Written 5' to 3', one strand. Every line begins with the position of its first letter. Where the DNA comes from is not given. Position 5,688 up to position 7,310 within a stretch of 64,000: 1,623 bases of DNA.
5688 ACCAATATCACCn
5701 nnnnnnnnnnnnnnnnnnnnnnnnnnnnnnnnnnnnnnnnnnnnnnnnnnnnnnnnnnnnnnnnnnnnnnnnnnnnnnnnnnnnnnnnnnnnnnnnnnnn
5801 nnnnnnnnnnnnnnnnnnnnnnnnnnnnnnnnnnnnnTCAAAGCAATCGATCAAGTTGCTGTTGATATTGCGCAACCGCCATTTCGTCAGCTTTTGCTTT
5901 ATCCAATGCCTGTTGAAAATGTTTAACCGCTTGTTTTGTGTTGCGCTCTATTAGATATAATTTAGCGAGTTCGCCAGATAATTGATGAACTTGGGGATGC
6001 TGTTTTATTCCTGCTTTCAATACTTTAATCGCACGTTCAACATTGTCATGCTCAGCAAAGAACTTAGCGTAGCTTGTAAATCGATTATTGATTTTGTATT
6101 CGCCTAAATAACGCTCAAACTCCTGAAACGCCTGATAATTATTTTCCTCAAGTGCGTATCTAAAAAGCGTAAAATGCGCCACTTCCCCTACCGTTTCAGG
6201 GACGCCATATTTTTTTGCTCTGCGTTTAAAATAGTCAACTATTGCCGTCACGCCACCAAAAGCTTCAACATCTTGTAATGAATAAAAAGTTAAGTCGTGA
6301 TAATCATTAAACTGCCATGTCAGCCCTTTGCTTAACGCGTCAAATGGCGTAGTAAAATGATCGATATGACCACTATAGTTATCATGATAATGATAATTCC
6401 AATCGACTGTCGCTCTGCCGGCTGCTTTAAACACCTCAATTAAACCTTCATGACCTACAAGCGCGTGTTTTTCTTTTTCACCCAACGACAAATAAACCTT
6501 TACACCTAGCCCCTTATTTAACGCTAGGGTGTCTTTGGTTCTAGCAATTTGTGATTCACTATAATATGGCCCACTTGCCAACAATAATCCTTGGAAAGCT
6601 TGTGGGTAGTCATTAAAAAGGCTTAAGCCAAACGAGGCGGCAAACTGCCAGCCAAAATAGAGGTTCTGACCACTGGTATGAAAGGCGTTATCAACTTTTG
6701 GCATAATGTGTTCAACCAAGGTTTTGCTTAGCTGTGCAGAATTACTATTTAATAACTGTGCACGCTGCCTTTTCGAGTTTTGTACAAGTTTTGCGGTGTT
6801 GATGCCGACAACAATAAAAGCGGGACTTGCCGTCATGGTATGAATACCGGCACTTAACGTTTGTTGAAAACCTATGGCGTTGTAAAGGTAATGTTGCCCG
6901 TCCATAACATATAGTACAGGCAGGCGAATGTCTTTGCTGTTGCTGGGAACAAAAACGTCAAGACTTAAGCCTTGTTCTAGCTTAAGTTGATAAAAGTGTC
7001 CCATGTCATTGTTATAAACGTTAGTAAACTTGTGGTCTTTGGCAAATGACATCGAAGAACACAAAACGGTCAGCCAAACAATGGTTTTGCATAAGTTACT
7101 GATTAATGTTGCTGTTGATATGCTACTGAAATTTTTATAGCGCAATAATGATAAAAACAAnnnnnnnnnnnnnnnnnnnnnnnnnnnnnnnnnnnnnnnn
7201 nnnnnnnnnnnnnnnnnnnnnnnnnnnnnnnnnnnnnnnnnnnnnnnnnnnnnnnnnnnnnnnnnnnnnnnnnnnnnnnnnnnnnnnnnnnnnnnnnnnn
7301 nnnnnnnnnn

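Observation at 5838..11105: ToxR/CadC-like regulator with a periplasmic TolB-like beta-propeller, flanked by paralogous secreted esterase-TPR proteins, one possibly a pseudo-enzyme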

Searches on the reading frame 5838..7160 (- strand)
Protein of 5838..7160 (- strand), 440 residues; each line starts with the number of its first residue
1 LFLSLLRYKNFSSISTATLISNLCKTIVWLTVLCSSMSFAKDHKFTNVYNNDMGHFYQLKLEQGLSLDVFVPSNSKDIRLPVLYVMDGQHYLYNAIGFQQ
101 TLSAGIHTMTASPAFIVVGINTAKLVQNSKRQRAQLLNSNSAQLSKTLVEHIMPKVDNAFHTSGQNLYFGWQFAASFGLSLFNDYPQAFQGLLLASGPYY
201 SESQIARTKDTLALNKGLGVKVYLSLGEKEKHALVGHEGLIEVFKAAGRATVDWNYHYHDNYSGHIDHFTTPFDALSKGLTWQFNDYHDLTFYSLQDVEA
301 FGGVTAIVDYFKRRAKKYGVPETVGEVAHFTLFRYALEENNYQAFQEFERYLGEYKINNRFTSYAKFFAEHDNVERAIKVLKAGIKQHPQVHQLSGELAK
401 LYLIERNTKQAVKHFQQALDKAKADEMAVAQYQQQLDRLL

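Call 3: search_protein_families(library=pfam, proteins=[window:5838-7160:-], max_evalue=0.1)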
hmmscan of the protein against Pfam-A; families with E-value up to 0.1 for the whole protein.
window:5838-7160:- (440 aa): 8 families
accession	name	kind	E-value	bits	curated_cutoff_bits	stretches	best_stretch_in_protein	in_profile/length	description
PF00756.26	Esterase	-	5.2e-06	26.9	22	1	65-233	8-197/251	Putative esterase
PF13428.12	TPR_14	-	1.9e-05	25.3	23.5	1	363-401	6-44/44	Tetratricopeptide repeat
PF14559.12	TPR_19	-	0.00048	20.8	25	1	371-425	4-58/68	Tetratricopeptide repeat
PF13432.12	TPR_16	-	0.0039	18.1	32.7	1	370-423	9-62/65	Tetratricopeptide repeat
PF07719.23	TPR_2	-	0.015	15.8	27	0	397-422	6-31/34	Tetratricopeptide repeat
PF23231.1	HAT_Syf1_CNRKL1_C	-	0.024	13.8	27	1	356-431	7-86/397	Pre-mRNA-splicing factor Syf1/CRNKL1 C-terminal HAT repeat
PF25068.1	ARM_TT21_4th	-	0.027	15.2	30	1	375-439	16-79/153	Tetratricopeptide repeat protein 21 forth ARM domain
PF00515.34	TPR_1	-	0.071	13.4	27.8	0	398-420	7-29/34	Tetratricopeptide repeat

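Call 4: search_protein_families(library=ncbifam, proteins=[window:5838-7160:-], max_evalue=0.1)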
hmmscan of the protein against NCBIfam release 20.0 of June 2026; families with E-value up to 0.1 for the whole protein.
window:5838-7160:- (440 aa): 7 families
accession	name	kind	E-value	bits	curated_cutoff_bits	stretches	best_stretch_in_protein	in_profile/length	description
TIGR02917.1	PEP_TPR_lipo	equivalog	4.1e-06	25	312.2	1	335-424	713-802/899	XrtA/PEP-CTERM system TPR-repeat protein PrsT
NF008756.0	PRK11788.1-4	equivalog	0.0059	15.7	474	1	354-422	176-244/389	lipopolysaccharide assembly protein LapB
TIGR02521.1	type_IV_pilW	equivalog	0.016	14.7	154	1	368-425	41-98/234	type IV pilus biogenesis/stability protein PilW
NF007692.0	PRK10370.1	equivalog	0.021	14.4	306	1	360-420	49-109/206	heme lyase NrfEFG subunit NrfG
NF047558.1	TPR_END_plus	domain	0.029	14.3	32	0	398-423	5-30/56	TPR end-of-group domain-containing protein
NF033920.0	C39_PA2778_fam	equivalog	0.038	13.4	150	1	360-434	158-232/255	PA2778 family cysteine peptidase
TIGR01597.1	PYST-B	paralog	0.077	12.4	175.5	0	363-424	66-127/256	Plasmodium yoelii subtelomeric family PYST-B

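Call 6: search_solved_structures(query=window:5838-7160:-, max_evalue=1, show_alignments=3)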
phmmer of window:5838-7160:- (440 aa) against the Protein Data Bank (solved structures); distinct sequences matched with E-value up to 1: 1.
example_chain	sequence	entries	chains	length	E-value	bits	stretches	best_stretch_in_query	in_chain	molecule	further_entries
5fzr_A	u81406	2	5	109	0.84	11.8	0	361-419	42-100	DESIGNED TPR PROTEIN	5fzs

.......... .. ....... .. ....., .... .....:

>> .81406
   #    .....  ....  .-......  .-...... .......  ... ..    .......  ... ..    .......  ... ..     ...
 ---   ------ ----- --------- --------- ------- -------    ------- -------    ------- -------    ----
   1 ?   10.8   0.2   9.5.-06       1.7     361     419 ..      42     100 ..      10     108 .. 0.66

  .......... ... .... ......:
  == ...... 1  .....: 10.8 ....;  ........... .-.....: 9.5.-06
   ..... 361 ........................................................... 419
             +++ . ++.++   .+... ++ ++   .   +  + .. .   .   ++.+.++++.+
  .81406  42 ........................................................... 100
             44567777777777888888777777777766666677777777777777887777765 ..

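Call 14: find_homologous_proteins(query=window:5838-7160:-, max_evalue=0.001)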
Query window:5838-7160:- (440 aa): 27 proteins with E <= 0.001 among 8000 candidates.
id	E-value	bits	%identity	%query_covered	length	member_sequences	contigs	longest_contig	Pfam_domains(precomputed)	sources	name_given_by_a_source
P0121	8.8e-255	863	99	88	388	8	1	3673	PF00756.27,PF13428.13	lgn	-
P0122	4.4e-94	334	43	85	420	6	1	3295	PF00756.27,PF23914.2,PF13432.13,PF13428.13,PF07719.24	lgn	-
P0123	2.1e-93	332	43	85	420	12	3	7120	PF00756.27,PF23914.2,PF00515.35,PF13432.13,PF13428.13,PF07719.24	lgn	-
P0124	8.6e-93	330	41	87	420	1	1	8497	PF00756.27,PF23914.2,PF13432.13,PF13428.13,PF07719.24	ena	-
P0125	1.7e-92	329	42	85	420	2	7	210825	PF00756.27,PF23914.2,PF00515.35,PF13432.13,PF13428.13,PF07719.24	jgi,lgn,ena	-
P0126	4.3e-84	301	39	87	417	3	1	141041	PF00756.27,PF13432.13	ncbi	ncbi:hypothetical protein NBRC116587_36220 [Pseudoteredinibacter isoporae]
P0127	5.3e-82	294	37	88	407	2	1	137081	PF14559.13,PF00756.27,PF13176.13,PF13432.13,PF13428.13,PF13181.13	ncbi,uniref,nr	ncbi:tetratricopeptide repeat protein [Pseudoteredinibacter isoporae]|uniref:tetratricopeptide repea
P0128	9.7e-79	283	40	83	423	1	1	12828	PF00756.27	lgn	-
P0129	6.6e-78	281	38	95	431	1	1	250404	-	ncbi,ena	-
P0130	7.4e-78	281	38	86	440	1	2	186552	PF00756.27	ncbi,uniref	ncbi:alpha/beta hydrolase-fold protein [Aliikangiella maris]|uniref:Alpha/beta hydrolase-fold protei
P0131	2.0e-74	269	34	95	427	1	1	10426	-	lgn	-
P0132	4.3e-74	268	36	87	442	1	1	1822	PF00515.35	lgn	-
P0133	2.5e-72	262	38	85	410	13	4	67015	-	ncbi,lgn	-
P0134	7.4e-40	155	28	85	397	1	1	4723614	PF00756.27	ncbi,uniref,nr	ncbi:esterase [Aggregatimonas sangjinii]|uniref:Esterase n=1 Tax=Aggregatimonas sangjinii TaxID=2583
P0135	3.5e-37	147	27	93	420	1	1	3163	PF14559.13,PF00756.27,PF00515.35,PF13176.13,PF13432.13,PF13181.13,PF07719.24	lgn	-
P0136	1.0e-35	142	27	85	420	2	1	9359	PF14559.13,PF00756.27,PF00515.35,PF13432.13,PF13428.13,PF13181.13,PF07719.24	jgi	-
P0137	5.0e-29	120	27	86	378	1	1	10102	PF00756.27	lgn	-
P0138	1.2e-11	62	28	57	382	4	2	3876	PF00756.27,PF00515.35,PF13424.13,PF07719.24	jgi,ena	-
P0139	2.2e-11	62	22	83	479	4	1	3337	PF00756.27,PF09976.16,PF12146.16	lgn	-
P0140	2.2e-11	62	28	63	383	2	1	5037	PF00756.27,PF00515.35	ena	-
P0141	5.0e-11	60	28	66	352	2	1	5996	PF00756.27,PF00515.35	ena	-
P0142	4.4e-8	51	28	58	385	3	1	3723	PF00756.27,PF13414.13,PF00515.35,PF13424.13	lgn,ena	-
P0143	5.5e-8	50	23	85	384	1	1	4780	PF00756.27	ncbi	-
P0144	1.0e-7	50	22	86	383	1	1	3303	PF00756.27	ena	-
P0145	3.7e-5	41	21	92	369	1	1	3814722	PF00756.27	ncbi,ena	-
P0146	1.1e-4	40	20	85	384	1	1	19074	PF00756.27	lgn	-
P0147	1.6e-4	39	23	80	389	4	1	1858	PF00756.27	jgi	-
